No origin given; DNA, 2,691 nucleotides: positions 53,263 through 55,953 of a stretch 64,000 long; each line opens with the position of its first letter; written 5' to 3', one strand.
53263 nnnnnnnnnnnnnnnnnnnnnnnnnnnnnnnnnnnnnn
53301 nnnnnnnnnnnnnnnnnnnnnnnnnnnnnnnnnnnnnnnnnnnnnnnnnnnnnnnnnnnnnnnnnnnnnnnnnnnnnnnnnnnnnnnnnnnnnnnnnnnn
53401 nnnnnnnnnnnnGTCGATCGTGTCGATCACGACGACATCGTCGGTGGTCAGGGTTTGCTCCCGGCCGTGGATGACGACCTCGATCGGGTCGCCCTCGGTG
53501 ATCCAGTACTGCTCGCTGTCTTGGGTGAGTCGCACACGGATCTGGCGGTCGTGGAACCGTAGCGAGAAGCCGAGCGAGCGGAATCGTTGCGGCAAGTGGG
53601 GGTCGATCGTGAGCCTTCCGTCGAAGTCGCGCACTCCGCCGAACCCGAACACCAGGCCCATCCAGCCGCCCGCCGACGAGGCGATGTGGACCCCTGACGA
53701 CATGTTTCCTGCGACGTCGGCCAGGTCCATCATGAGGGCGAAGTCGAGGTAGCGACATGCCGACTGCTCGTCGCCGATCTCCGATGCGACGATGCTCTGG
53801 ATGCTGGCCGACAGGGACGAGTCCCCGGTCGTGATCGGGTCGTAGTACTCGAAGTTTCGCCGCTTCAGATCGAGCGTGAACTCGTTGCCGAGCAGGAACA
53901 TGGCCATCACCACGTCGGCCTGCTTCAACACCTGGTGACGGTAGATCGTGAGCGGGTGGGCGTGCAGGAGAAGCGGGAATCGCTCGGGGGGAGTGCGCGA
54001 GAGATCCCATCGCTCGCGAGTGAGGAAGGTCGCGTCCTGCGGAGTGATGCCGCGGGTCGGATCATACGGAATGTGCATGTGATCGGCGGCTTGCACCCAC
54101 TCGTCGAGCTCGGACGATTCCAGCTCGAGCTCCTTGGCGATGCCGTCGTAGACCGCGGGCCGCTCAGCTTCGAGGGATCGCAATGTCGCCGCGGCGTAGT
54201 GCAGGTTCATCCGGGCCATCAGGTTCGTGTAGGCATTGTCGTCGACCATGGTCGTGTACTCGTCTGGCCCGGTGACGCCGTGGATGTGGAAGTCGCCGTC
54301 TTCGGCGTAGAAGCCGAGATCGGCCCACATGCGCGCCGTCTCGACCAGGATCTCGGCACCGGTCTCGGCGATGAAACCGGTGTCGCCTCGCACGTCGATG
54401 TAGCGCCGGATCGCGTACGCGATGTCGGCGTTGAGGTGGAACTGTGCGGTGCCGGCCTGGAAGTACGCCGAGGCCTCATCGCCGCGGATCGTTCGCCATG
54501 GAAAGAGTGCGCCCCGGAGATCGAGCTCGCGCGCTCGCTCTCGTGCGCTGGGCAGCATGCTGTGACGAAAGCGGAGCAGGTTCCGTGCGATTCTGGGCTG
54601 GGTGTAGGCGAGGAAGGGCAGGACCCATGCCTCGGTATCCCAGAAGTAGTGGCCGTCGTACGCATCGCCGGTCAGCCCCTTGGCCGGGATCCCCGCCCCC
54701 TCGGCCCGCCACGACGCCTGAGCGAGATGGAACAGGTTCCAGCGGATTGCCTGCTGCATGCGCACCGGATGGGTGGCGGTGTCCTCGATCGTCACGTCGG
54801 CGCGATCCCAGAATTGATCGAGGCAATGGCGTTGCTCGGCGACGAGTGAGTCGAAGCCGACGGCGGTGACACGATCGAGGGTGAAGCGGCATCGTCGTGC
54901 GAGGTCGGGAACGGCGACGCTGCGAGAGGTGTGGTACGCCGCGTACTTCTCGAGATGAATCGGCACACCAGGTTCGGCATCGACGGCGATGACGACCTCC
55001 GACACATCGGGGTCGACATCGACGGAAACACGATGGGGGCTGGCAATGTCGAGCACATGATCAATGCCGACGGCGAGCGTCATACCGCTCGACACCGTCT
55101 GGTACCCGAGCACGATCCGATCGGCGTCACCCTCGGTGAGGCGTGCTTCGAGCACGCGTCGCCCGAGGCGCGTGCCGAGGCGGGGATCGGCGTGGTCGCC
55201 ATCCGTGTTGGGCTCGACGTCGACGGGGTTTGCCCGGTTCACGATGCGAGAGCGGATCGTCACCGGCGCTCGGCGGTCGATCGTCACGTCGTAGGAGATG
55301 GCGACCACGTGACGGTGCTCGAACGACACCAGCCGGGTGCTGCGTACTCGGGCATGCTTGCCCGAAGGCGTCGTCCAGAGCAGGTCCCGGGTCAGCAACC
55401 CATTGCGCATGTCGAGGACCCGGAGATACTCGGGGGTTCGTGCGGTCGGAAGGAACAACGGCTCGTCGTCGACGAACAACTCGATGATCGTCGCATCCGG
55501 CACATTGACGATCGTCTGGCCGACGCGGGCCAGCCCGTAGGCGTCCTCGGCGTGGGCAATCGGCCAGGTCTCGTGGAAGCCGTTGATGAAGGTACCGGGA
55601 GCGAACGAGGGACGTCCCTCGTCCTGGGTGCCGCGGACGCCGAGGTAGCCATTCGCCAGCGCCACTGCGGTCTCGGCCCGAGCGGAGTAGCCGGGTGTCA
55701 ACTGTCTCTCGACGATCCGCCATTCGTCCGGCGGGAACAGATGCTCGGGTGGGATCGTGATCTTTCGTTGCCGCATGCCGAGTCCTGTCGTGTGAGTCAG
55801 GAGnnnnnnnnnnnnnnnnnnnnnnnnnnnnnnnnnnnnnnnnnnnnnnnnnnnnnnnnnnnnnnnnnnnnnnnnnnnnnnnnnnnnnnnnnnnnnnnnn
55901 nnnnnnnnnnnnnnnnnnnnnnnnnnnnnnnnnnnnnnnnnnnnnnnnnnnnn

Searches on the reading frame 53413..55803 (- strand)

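Call 82: search_protein_families(library=pfam, proteins=[window:53413-55803:-], max_evalue=0.001)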
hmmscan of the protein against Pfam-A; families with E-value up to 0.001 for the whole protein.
window:53413-55803:- (797 aa): 3 families
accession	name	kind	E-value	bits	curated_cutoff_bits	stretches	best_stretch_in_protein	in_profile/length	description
PF03632.21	Glyco_hydro_65m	-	1.5e-118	396.4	27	1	354-715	1-371/371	Glycosyl hydrolase family 65 central catalytic domain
PF03636.21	Glyco_hydro_65N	-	3.2e-54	184.5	26.6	1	32-294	2-233/233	Glycosyl hydrolase family 65, N-terminal domain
PF03633.20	Glyco_hydro_65C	-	3.8e-15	55.9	22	1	725-785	2-62/62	Glycosyl hydrolase family 65, C-terminal domain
